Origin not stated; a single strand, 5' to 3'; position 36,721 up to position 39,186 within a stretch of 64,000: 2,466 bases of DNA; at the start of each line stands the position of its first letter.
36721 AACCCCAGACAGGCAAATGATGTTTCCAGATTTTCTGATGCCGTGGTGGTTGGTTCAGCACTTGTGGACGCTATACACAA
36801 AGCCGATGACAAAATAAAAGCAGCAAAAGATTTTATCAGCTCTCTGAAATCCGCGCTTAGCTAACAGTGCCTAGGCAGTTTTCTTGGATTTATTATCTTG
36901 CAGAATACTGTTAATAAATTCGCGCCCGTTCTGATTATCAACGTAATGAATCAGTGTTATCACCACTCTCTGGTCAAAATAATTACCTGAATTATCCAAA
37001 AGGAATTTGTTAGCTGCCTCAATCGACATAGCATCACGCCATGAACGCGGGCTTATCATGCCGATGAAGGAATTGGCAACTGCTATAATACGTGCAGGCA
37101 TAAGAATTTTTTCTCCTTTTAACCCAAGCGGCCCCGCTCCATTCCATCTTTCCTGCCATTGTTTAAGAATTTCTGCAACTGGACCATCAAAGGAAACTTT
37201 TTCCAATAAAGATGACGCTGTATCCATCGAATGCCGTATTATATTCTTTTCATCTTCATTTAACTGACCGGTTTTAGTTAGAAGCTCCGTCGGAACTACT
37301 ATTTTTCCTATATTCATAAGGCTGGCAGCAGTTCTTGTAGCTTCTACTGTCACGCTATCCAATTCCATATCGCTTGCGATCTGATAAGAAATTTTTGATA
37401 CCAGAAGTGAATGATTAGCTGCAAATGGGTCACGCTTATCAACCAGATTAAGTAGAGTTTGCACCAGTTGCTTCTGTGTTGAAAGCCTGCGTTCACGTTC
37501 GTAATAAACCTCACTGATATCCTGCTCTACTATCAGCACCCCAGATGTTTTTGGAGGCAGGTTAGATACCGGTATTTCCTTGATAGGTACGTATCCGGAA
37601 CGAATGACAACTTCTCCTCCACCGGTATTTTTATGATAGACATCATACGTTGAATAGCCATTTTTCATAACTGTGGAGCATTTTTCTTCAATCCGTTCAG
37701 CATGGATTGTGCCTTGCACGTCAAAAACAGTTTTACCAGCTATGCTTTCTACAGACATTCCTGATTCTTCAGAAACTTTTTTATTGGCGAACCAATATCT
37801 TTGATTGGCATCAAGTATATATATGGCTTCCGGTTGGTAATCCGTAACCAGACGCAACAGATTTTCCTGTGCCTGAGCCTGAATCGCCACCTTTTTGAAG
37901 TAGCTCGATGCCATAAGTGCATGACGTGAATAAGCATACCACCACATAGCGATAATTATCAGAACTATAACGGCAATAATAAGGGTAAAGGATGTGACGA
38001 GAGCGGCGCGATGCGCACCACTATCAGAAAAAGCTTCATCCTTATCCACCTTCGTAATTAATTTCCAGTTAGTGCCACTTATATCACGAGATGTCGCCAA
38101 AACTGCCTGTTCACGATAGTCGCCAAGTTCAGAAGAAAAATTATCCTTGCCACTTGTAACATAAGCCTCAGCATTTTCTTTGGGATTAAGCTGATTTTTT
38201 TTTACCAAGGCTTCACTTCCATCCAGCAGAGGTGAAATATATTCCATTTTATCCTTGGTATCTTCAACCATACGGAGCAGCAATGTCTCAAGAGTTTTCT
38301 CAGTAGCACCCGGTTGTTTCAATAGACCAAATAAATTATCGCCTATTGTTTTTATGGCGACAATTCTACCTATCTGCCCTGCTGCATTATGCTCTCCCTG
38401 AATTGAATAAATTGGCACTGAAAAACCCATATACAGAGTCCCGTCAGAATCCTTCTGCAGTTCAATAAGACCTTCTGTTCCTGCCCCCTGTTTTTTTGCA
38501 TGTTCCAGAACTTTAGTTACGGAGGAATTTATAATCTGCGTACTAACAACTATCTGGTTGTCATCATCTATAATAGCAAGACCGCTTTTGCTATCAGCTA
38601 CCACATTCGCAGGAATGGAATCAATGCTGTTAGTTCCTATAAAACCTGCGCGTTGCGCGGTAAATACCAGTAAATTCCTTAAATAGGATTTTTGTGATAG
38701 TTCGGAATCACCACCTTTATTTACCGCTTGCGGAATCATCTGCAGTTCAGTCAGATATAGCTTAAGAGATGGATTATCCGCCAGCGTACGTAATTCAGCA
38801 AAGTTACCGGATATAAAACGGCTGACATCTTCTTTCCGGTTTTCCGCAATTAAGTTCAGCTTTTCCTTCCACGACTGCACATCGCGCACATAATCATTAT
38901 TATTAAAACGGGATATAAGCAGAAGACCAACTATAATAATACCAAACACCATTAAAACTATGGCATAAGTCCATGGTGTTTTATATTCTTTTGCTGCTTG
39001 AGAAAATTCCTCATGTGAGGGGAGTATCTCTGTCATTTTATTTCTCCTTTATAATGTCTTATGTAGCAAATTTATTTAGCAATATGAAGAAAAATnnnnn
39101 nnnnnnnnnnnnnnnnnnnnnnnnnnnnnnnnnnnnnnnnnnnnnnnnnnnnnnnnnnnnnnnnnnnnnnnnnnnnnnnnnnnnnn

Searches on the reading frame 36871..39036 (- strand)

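Call 44: search_protein_families(library=ncbifam, proteins=[window:36871-39036:-], max_evalue=1e-10)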
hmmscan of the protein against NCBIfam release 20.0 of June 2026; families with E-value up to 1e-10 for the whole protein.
window:36871-39036:- (721 aa): 1 family
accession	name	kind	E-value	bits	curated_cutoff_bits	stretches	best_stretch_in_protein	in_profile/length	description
NF053512.1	nitric_RR_NosR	exception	3.8e-29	101.9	400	1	512-704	165-359/422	response regulator c-di-GMP phosphodiesterase, NosR family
